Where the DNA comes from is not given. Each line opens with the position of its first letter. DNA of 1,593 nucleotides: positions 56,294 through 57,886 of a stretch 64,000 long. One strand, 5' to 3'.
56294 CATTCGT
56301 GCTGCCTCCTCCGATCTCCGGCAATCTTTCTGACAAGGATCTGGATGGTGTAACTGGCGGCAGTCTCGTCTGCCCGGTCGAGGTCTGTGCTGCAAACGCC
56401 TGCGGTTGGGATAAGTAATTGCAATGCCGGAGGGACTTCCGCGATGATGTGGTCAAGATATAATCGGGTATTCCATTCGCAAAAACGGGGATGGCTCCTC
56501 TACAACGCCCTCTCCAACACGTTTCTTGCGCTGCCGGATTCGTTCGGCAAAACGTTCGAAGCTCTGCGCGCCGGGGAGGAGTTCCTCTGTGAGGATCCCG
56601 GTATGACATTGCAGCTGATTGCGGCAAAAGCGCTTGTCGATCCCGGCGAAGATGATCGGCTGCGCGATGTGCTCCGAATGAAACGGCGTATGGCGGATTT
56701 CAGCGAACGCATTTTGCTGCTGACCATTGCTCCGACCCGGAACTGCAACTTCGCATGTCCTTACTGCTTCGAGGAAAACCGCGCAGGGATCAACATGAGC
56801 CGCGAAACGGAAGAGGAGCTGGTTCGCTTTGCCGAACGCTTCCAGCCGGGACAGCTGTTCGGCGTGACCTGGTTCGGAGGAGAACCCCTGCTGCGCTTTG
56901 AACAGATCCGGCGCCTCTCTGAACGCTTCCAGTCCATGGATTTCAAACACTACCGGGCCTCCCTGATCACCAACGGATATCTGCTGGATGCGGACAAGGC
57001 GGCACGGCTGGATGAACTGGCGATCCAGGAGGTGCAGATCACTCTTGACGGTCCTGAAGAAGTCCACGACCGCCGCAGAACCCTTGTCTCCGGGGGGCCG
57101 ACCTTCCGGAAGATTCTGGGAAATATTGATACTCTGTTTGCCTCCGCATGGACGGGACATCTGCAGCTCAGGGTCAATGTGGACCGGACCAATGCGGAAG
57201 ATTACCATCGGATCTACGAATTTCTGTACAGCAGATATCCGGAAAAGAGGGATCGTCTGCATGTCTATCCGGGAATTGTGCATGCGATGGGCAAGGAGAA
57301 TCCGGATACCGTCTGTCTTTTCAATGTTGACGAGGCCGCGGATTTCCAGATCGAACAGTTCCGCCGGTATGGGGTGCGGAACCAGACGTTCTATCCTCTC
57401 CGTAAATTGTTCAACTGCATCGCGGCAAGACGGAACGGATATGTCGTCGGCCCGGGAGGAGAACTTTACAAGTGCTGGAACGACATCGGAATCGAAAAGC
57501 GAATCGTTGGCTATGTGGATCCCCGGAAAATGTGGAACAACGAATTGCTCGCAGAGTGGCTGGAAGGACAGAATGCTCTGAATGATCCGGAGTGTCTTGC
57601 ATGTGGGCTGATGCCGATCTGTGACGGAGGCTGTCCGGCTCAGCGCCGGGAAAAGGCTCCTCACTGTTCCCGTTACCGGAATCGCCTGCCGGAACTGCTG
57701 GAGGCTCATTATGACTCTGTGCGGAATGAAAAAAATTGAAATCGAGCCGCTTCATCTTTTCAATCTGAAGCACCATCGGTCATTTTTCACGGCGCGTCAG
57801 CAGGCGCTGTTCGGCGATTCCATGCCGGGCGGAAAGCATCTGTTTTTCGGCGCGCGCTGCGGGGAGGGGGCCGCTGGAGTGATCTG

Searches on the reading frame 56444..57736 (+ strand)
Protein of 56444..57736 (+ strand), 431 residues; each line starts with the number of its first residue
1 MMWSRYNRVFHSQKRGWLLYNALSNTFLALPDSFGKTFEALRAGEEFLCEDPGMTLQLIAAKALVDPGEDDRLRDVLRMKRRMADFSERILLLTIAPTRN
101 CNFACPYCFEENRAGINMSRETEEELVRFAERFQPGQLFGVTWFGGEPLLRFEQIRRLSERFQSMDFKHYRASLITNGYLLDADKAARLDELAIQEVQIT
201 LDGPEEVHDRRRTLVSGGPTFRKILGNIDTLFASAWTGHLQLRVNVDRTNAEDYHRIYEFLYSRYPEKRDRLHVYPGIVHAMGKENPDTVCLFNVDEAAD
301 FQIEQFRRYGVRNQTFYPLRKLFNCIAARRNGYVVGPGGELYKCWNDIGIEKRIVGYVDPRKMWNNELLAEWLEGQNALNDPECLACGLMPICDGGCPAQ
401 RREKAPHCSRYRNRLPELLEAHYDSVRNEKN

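Call 3: search_protein_families(library=ncbifam, proteins=[window:56444-57736:+], max_evalue=0.01)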
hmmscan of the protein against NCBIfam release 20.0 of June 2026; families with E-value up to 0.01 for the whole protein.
window:56444-57736:+ (431 aa): 70 families (the best 25 are shown)
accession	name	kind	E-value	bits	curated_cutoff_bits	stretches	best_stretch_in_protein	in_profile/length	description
TIGR04334.1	rSAM_Clo7bot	equivalog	4.4e-58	197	600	1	5-425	4-435/440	radical SAM/SPASM domain Clo7bot peptide maturase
TIGR04463.1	rSAM_vs_C_rich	equivalog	1.2e-56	192.4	525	1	11-398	6-395/438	TIGR04463 family radical SAM/SPASM RiPP maturase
NF052473.1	rSAM_FlmE_OhkG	exception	1.3e-46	159.3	500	1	4-428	4-460/481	FlmE/OhkG family radical SAM/SPASM peptide maturase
NF038107.1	rSAM_NF038107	equivalog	2.6e-45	155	600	1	1-399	1-402/444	Cys-every-fifth radical SAM/SPASM peptide maturase CefB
TIGR04280.1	geopep_mat_rSAM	hypoth_equivalog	2.3e-43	148.7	400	1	1-404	1-399/428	geopeptide radical SAM maturase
NF047865.1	rSAM_PapB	equivalog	8e-29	100.9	340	2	93-262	5-176/330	PapB family radical SAM/SPASM ranthipeptide maturase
NF041298.1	rSAM_mat_DynA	equivalog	3e-23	82.4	450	1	94-264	4-177/356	dynobactin maturation radical SAM/SPASM protein DynA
TIGR03942.1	sulfatase_rSAM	equivalog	9e-23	80.9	349.45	2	98-263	8-178/363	anaerobic sulfatase maturase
TIGR04064.1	rSAM_nif11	equivalog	8.6e-22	77.5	518.7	2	86-233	73-226/459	nif11-like peptide radical SAM maturase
TIGR03974.1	rSAM_six_Cys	equivalog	7.3e-21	74.6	425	2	87-243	95-256/451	thioether cross-link-forming SCIFF peptide maturase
TIGR03906.1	quino_hemo_SAM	equivalog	8.7e-21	74.1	453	1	90-262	95-271/467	quinohemoprotein amine dehydrogenase maturation protein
TIGR04068.1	rSAM_ocin_clost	equivalog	1.8e-17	63.4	500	1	86-263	79-264/462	Cys-rich peptide radical SAM maturase CcpM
TIGR04083.1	rSAM_pep_methan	hypoth_equivalog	3.4e-17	62.4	300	1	94-400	3-313/376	TIGR04083 family peptide-modifying radical SAM enzyme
NF040492.1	not_ScfB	exception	6.9e-17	61.4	855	2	90-261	94-273/450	ScfB-related radical SAM/SPASM orphan maturase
TIGR04136.1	rSAM_FibroRumin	equivalog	1.9e-16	60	400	1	59-400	62-421/458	FibroRumin system radical SAM peptide maturase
TIGR04085.1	rSAM_more_4Fe4S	domain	3.5e-14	53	27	1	325-404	1-81/93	SPASM domain-containing protein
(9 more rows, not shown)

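Call 4: search_protein_families(library=pfam, proteins=[window:56444-57736:+], max_evalue=0.01)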
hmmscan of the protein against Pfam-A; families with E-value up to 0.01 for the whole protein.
window:56444-57736:+ (431 aa): 2 families
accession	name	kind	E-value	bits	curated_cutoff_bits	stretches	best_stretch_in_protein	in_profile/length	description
PF04055.27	Radical_SAM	-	2.4e-18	67.3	29.5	1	97-261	3-166/166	Radical SAM superfamily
PF13353.11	Fer4_12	-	2.5e-10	41.2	22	1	99-213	13-125/137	4Fe-4S single cluster domain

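Call 16: search_solved_structures(query=window:56444-57736:+, max_evalue=0.001)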
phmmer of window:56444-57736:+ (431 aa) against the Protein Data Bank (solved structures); distinct sequences matched with E-value up to 0.001: 7.
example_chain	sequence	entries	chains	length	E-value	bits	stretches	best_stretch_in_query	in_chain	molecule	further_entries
5wgg_A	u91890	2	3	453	8e-17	64.6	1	92-400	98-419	Radical SAM domain protein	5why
4k37_A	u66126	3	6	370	1.7e-08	37.2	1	93-265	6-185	Anaerobic sulfatase-maturating enzyme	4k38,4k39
4k36_A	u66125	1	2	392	2.1e-08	36.8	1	93-265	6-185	Anaerobic sulfatase-maturating enzyme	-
5v1q_A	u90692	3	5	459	3.1e-07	33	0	337-408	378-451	Radical SAM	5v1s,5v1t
9gm3_A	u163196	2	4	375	4.2e-07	32.6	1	94-231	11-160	ChlB radical SAM domain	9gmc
8vpo_A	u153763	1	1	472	6.2e-05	25.4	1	82-208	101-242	Radical SAM core domain-containing protein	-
7tol_A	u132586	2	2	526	0.00045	22.6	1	90-206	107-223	glycerol dibiphytanyl glycerol tetraether - macrocyclic archaeol synthase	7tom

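Call 20: find_homologous_proteins(query=window:56444-57736:+, max_evalue=1e-10)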
Query window:56444-57736:+ (431 aa): 3683 proteins with E <= 1e-10 among 8000 candidates; the best 120 are listed.
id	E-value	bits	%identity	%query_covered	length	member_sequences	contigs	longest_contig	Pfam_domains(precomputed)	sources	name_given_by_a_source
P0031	4.8e-279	944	91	100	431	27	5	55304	PF04055.28,PF13353.12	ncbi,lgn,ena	-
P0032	2.4e-267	905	87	100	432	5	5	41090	PF04055.28,PF13353.12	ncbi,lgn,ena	-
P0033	1.0e-246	837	82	99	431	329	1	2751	PF04055.28,PF13353.12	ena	-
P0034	1.9e-232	790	76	100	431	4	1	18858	PF04055.28,PF13353.12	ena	-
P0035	1.4e-190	652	66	99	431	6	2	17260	PF04055.28,PF13353.12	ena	-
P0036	1.7e-178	612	59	99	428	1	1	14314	PF04055.28,PF13353.12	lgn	-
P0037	1.3e-174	600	60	98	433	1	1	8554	PF04055.28,PF13353.12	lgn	-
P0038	1.0e-162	560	81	70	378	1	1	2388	PF04055.28,PF13353.12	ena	-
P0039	1.5e-162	560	59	99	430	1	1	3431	PF04055.28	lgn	-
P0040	2.4e-148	513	81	64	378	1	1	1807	PF04055.28,PF13353.12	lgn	-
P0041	2.6e-141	490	52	98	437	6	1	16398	PF04055.28,PF13353.12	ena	-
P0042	7.0e-131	455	49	100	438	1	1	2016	PF04055.28,PF13353.12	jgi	-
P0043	5.1e-122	426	46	98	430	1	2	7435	PF04055.28,PF13353.12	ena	-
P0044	7.8e-120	419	43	98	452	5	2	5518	PF04055.28,PF13353.12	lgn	-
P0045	8.1e-120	419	45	98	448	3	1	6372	PF04055.28,PF13353.12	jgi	-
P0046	2.4e-119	417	45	98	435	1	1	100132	PF04055.28,PF13353.12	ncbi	-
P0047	2.5e-119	417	44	100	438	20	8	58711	PF04055.28,PF13353.12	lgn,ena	-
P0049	2.3e-118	414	43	100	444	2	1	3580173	PF04055.28,PF13353.12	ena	-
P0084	1.1e-110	389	43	98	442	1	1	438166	PF04055.28,PF13353.12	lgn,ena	-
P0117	4.5e-106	374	40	98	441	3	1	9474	PF04055.28,PF13353.12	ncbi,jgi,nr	ncbi:MAG: SPASM domain-containing protein [Lactobacillales bacterium]|jgi:uncharacterized protein|nr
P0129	2.7e-104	368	40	98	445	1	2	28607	PF04055.28,PF13353.12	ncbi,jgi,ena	ncbi:MAG: radical SAM protein [Candidatus Margulisiibacteriota bacterium]|jgi:uncharacterized protei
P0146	1.1e-101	359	40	98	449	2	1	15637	PF04055.28,PF13353.12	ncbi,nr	ncbi:MAG: radical SAM protein [Lachnospiraceae bacterium]|nr:radical SAM protein [Lachnospiraceae ba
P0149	1.3e-101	359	39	100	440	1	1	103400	PF04055.28,PF13353.12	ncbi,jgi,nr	ncbi:MAG: radical SAM protein [Streptococcaceae bacterium]|jgi:uncharacterized protein|nr:radical SA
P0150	1.5e-101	359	41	99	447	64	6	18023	PF04055.28,PF13353.12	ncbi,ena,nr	ncbi:MAG: radical SAM protein [Oscillospiraceae bacterium]|nr:radical SAM protein [Oscillospiraceae 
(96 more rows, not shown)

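Call 21: find_encoding_contigs(protein=P0036, flank=6000, max_places=1)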
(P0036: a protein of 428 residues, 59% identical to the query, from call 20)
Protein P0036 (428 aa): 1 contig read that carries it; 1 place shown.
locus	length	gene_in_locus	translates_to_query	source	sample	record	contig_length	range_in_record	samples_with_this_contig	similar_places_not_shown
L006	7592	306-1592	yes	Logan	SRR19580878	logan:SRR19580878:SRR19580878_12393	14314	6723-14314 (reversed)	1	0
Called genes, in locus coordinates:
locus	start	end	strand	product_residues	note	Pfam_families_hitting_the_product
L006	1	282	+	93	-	?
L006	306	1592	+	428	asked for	PF04055:Radical_SAM, PF13353:Fer4_12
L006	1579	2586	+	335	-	PF00583:Acetyltransf_1, PF13673:Acetyltransf_10 (faint), PF13508:Acetyltransf_7 (faint), PF00583:Acetyltransf_1 (weak), PF14542:Acetyltransf_CG (weak)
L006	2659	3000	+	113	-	-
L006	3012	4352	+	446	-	-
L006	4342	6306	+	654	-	PF02310:B12-binding (faint), PF04055:Radical_SAM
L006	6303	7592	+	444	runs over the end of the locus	-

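Call 22: find_encoding_contigs(protein=P0041, flank=6000, max_places=1)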
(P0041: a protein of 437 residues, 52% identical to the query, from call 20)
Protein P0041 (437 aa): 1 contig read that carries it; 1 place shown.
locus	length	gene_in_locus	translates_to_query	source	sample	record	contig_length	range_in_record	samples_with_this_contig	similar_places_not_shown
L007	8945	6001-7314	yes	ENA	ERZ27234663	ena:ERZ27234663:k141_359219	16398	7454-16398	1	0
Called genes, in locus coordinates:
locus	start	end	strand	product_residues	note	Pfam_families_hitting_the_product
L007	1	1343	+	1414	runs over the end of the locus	-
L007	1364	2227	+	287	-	-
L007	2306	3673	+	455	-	PF13173:AAA_14, PF13635:DUF4143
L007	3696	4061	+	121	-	-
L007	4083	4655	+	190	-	-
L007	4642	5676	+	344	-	PF04909:Amidohydro_2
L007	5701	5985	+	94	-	-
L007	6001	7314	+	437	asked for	PF04055:Radical_SAM, PF13353:Fer4_12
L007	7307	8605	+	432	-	-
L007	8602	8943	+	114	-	?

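Call 23: find_encoding_contigs(protein=P0046, flank=6000, max_places=1)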
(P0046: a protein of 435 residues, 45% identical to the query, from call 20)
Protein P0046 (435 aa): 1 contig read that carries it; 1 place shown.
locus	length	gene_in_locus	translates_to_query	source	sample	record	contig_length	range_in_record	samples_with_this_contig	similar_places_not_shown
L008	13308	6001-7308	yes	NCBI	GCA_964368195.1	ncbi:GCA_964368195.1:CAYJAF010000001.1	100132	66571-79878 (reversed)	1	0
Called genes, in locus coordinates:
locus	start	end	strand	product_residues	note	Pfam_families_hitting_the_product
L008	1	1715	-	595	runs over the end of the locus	-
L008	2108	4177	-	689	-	PF00753:Lactamase_B (weak), PF23023:Anti-Pycsar_Apyc1 (weak), PF12706:Lactamase_B_2, PF01590:GAF, PF13185:GAF_2, PF13492:GAF_3 (faint), PF01966:HD, PF13487:HD_5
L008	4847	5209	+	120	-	-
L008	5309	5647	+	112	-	-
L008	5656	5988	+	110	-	-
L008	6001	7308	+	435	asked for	PF04055:Radical_SAM, PF13353:Fer4_12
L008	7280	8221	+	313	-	PF00583:Acetyltransf_1 (faint), PF13508:Acetyltransf_7 (faint)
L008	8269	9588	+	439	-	-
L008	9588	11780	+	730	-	PF03412:Peptidase_C39, PF00664:ABC_membrane, PF00005:ABC_tran, PF02463:SMC_N (faint)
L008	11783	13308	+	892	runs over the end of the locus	PF02463:SMC_N (faint), PF00664:ABC_membrane, PF00005:ABC_tran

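Call 26: search_protein_families(library=ncbifam, proteins=[P0041, P0046, P0049, P0047, P0117, P0129, P0146, P0149, P0150, P0084], max_evalue=1e-40)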
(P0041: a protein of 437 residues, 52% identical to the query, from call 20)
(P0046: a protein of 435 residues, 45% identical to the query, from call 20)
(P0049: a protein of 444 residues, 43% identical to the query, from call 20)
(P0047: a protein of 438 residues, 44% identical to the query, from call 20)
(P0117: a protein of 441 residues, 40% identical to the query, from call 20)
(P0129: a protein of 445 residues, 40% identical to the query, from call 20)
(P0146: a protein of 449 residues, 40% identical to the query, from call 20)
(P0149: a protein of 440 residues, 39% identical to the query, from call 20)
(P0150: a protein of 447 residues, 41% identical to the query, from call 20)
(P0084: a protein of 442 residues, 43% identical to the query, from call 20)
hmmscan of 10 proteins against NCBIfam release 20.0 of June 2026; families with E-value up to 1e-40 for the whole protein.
P0041 (437 aa): 5 families
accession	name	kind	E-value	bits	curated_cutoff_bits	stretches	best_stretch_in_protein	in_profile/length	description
TIGR04334.1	rSAM_Clo7bot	equivalog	9.2e-53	179.4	600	1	4-423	3-432/440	radical SAM/SPASM domain Clo7bot peptide maturase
TIGR04463.1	rSAM_vs_C_rich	equivalog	4.1e-49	167.5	525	1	7-401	2-397/438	TIGR04463 family radical SAM/SPASM RiPP maturase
TIGR04280.1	geopep_mat_rSAM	hypoth_equivalog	2.4e-47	161.9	400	1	1-430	1-423/428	geopeptide radical SAM maturase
NF038107.1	rSAM_NF038107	equivalog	4.2e-44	151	600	1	1-401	1-403/444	Cys-every-fifth radical SAM/SPASM peptide maturase CefB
NF052473.1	rSAM_FlmE_OhkG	exception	7.2e-41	140.4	500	0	4-262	4-277/481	FlmE/OhkG family radical SAM/SPASM peptide maturase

P0046 (435 aa): 4 families
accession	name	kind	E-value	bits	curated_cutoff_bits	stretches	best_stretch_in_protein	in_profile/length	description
TIGR04463.1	rSAM_vs_C_rich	equivalog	3.8e-61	207.2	525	1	12-425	7-426/438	TIGR04463 family radical SAM/SPASM RiPP maturase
TIGR04334.1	rSAM_Clo7bot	equivalog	1.2e-60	205.4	600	1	5-431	3-437/440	radical SAM/SPASM domain Clo7bot peptide maturase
NF038107.1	rSAM_NF038107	equivalog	6.7e-55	186.6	600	1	1-425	1-433/444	Cys-every-fifth radical SAM/SPASM peptide maturase CefB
NF052473.1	rSAM_FlmE_OhkG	exception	7.4e-45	153.5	500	1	11-432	12-460/481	FlmE/OhkG family radical SAM/SPASM peptide maturase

P0049 (444 aa): 5 families
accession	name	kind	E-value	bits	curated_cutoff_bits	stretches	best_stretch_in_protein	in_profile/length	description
TIGR04334.1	rSAM_Clo7bot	equivalog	1.4e-67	228.2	600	1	13-442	3-439/440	radical SAM/SPASM domain Clo7bot peptide maturase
TIGR04463.1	rSAM_vs_C_rich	equivalog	3.8e-66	223.7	525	1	15-413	1-402/438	TIGR04463 family radical SAM/SPASM RiPP maturase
NF038107.1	rSAM_NF038107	equivalog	8.2e-55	186.3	600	1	12-439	3-434/444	Cys-every-fifth radical SAM/SPASM peptide maturase CefB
NF052473.1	rSAM_FlmE_OhkG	exception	2.9e-48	164.8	500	1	13-436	4-455/481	FlmE/OhkG family radical SAM/SPASM peptide maturase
TIGR04280.1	geopep_mat_rSAM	hypoth_equivalog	1.9e-41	142.5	400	1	69-420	53-405/428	geopeptide radical SAM maturase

P0047 (438 aa): 5 families
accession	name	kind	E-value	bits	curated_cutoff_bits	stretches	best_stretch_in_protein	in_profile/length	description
TIGR04334.1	rSAM_Clo7bot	equivalog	2.3e-67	227.5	600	1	2-436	1-438/440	radical SAM/SPASM domain Clo7bot peptide maturase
TIGR04463.1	rSAM_vs_C_rich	equivalog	5.6e-64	216.5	525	1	8-425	3-422/438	TIGR04463 family radical SAM/SPASM RiPP maturase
NF038107.1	rSAM_NF038107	equivalog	1.5e-61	208.6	600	1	1-431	1-431/444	Cys-every-fifth radical SAM/SPASM peptide maturase CefB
TIGR04280.1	geopep_mat_rSAM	hypoth_equivalog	4.8e-46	157.6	400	1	1-407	1-400/428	geopeptide radical SAM maturase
NF052473.1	rSAM_FlmE_OhkG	exception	6e-45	153.8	500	0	1-288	1-303/481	FlmE/OhkG family radical SAM/SPASM peptide maturase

P0117 (441 aa): 4 families
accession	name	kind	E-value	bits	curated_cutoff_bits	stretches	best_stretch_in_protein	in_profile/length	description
TIGR04334.1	rSAM_Clo7bot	equivalog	1.1e-63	215.4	600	1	2-434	1-437/440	radical SAM/SPASM domain Clo7bot peptide maturase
TIGR04463.1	rSAM_vs_C_rich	equivalog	3e-60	204.2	525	1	14-426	9-424/438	TIGR04463 family radical SAM/SPASM RiPP maturase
NF038107.1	rSAM_NF038107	equivalog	1e-55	189.3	600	1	1-434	1-435/444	Cys-every-fifth radical SAM/SPASM peptide maturase CefB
NF052473.1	rSAM_FlmE_OhkG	exception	1.1e-46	159.6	500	0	1-259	1-273/481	FlmE/OhkG family radical SAM/SPASM peptide maturase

P0129 (445 aa): 5 families
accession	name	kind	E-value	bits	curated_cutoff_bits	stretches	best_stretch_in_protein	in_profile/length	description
TIGR04334.1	rSAM_Clo7bot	equivalog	2.7e-63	214.1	600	1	4-439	3-439/440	radical SAM/SPASM domain Clo7bot peptide maturase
NF038107.1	rSAM_NF038107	equivalog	5.3e-60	203.4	600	1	1-440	1-438/444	Cys-every-fifth radical SAM/SPASM peptide maturase CefB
TIGR04463.1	rSAM_vs_C_rich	equivalog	3.8e-59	200.6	525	1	7-401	2-396/438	TIGR04463 family radical SAM/SPASM RiPP maturase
NF052473.1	rSAM_FlmE_OhkG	exception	6e-44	150.5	500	1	3-442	3-464/481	FlmE/OhkG family radical SAM/SPASM peptide maturase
TIGR04280.1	geopep_mat_rSAM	hypoth_equivalog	4.9e-41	141.1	400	0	1-433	1-421/428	geopeptide radical SAM maturase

P0146 (449 aa): 5 families
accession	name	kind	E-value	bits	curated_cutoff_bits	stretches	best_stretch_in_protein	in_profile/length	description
NF038107.1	rSAM_NF038107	equivalog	3.4e-67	227.1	600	1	1-434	1-437/444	Cys-every-fifth radical SAM/SPASM peptide maturase CefB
TIGR04463.1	rSAM_vs_C_rich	equivalog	1.1e-63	215.6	525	1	6-424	1-424/438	TIGR04463 family radical SAM/SPASM RiPP maturase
TIGR04334.1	rSAM_Clo7bot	equivalog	1.5e-59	201.8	600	1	2-433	1-438/440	radical SAM/SPASM domain Clo7bot peptide maturase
NF052473.1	rSAM_FlmE_OhkG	exception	4.6e-50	170.7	500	0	1-262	1-277/481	FlmE/OhkG family radical SAM/SPASM peptide maturase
TIGR04280.1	geopep_mat_rSAM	hypoth_equivalog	2.7e-44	151.8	400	0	1-261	1-257/428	geopeptide radical SAM maturase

P0149 (440 aa): 5 families
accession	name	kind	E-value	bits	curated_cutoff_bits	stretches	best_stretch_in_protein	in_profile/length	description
TIGR04334.1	rSAM_Clo7bot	equivalog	2.1e-62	211.2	600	1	2-435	1-439/440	radical SAM/SPASM domain Clo7bot peptide maturase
TIGR04463.1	rSAM_vs_C_rich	equivalog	1.9e-57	195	525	1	13-423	8-422/438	TIGR04463 family radical SAM/SPASM RiPP maturase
NF038107.1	rSAM_NF038107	equivalog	6.5e-57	193.3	600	1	1-437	1-439/444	Cys-every-fifth radical SAM/SPASM peptide maturase CefB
NF052473.1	rSAM_FlmE_OhkG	exception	2.5e-46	158.4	500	1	1-433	1-459/481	FlmE/OhkG family radical SAM/SPASM peptide maturase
TIGR04280.1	geopep_mat_rSAM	hypoth_equivalog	7.5e-41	140.5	400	0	1-423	1-419/428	geopeptide radical SAM maturase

P0150 (447 aa): 5 families
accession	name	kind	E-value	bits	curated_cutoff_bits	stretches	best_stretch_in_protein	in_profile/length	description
NF038107.1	rSAM_NF038107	equivalog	9.6e-63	212.5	600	1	1-434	1-437/444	Cys-every-fifth radical SAM/SPASM peptide maturase CefB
TIGR04334.1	rSAM_Clo7bot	equivalog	2.5e-57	194.5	600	1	4-433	3-438/440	radical SAM/SPASM domain Clo7bot peptide maturase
TIGR04463.1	rSAM_vs_C_rich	equivalog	3.5e-56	190.8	525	1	13-420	8-420/438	TIGR04463 family radical SAM/SPASM RiPP maturase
NF052473.1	rSAM_FlmE_OhkG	exception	6.3e-47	160.4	500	0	3-259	3-274/481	FlmE/OhkG family radical SAM/SPASM peptide maturase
TIGR04280.1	geopep_mat_rSAM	hypoth_equivalog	1.3e-41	143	400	0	1-232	1-231/428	geopeptide radical SAM maturase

P0084 (442 aa): 4 families
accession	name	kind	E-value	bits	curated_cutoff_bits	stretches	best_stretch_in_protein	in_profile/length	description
TIGR04463.1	rSAM_vs_C_rich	equivalog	3.4e-61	207.3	525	1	12-434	1-427/438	TIGR04463 family radical SAM/SPASM RiPP maturase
NF038107.1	rSAM_NF038107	equivalog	1.2e-59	202.2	600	1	9-429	3-425/444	Cys-every-fifth radical SAM/SPASM peptide maturase CefB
TIGR04334.1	rSAM_Clo7bot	equivalog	3e-59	200.8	600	1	10-440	3-438/440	radical SAM/SPASM domain Clo7bot peptide maturase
NF052473.1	rSAM_FlmE_OhkG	exception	2.9e-50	171.3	500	1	10-263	4-271/481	FlmE/OhkG family radical SAM/SPASM peptide maturase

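Call 27: find_encoding_contigs(protein=P0049, flank=5000, max_places=1)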
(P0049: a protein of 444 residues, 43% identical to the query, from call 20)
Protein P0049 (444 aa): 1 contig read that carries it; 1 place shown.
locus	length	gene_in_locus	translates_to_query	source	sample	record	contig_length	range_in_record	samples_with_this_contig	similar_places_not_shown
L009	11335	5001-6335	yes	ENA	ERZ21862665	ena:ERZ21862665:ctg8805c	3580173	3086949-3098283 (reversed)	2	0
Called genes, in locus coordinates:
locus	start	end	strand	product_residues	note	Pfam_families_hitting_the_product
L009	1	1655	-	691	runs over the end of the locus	PF00070:Pyr_redox (faint), PF01266:DAO (faint), PF07992:Pyr_redox_2, PF13454:NAD_binding_9 (faint)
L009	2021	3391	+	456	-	PF01554:MatE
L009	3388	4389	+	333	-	PF00710:Asparaginase, PF17763:Asparaginase_C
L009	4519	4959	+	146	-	-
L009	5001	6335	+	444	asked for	PF04055:Radical_SAM, PF13353:Fer4_12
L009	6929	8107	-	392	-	PF01545:Cation_efflux, PF16916:ZT_dimer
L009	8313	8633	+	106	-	PF01906:YbjQ_1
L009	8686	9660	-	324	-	PF02517:Rce1-like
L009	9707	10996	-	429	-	PF02113:Peptidase_S13 (faint), PF00768:Peptidase_S11, PF13354:Beta-lactamase2 (weak)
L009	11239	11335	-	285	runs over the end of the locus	PF13349:DUF4097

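Call 28: find_encoding_contigs(protein=P0149, flank=5000, max_places=1)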
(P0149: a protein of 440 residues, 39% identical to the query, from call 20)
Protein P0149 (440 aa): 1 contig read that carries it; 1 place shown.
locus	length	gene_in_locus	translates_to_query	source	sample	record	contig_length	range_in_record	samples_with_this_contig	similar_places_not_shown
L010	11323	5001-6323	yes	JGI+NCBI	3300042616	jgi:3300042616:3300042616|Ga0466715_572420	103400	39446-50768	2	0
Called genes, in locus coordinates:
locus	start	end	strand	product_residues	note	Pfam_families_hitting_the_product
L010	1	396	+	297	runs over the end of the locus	PF01479:S4, PF00849:PseudoU_synth_2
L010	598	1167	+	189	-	PF01476:LysM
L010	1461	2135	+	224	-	PF02224:Cytidylate_kin, PF13189:Cytidylate_kin2, PF13238:AAA_18 (faint)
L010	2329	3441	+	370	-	PF21710:Spt6_S1 (faint), PF24685:OB_RRP5_4th (faint), PF00575:S1, PF23459:S1_RRP5 (weak), PF00575:S1, PF23459:S1_RRP5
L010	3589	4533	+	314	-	-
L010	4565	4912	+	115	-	-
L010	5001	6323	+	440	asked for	PF04055:Radical_SAM, PF13353:Fer4_12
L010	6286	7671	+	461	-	-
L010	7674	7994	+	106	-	-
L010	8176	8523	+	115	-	-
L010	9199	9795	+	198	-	PF01726:LexA_DNA_bind, PF12802:MarR_2 (faint), PF00717:Peptidase_S24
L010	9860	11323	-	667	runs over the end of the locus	PF02518:HATPase_c, PF00204:DNA_gyraseB, PF01751:Toprim, PF00986:DNA_gyraseB_C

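Call 29: find_encoding_contigs(protein=P0047, flank=5000, max_places=1)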
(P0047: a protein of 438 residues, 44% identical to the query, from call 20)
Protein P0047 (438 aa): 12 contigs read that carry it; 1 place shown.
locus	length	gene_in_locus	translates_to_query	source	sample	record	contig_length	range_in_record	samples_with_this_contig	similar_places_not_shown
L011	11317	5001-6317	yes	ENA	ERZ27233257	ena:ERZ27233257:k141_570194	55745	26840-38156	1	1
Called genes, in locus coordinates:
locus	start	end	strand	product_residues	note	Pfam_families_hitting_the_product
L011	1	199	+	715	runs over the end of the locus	PF03412:Peptidase_C39, PF13529:Peptidase_C39_2 (faint), PF00664:ABC_membrane, PF00005:ABC_tran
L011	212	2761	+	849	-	PF00664:ABC_membrane, PF00005:ABC_tran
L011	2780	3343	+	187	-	PF04542:Sigma70_r2, PF08281:Sigma70_r4_2, PF04545:Sigma70_r4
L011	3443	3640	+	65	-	-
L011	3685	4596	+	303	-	-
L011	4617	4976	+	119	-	-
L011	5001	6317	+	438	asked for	PF13353:Fer4_12, PF04055:Radical_SAM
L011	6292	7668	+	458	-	-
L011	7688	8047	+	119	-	-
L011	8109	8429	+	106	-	-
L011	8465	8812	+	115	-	-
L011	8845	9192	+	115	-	-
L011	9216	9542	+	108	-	-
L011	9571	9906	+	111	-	-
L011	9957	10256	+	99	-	PF01740:STAS, PF13466:STAS_2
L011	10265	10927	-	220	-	PF02517:Rce1-like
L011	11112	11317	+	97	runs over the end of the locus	-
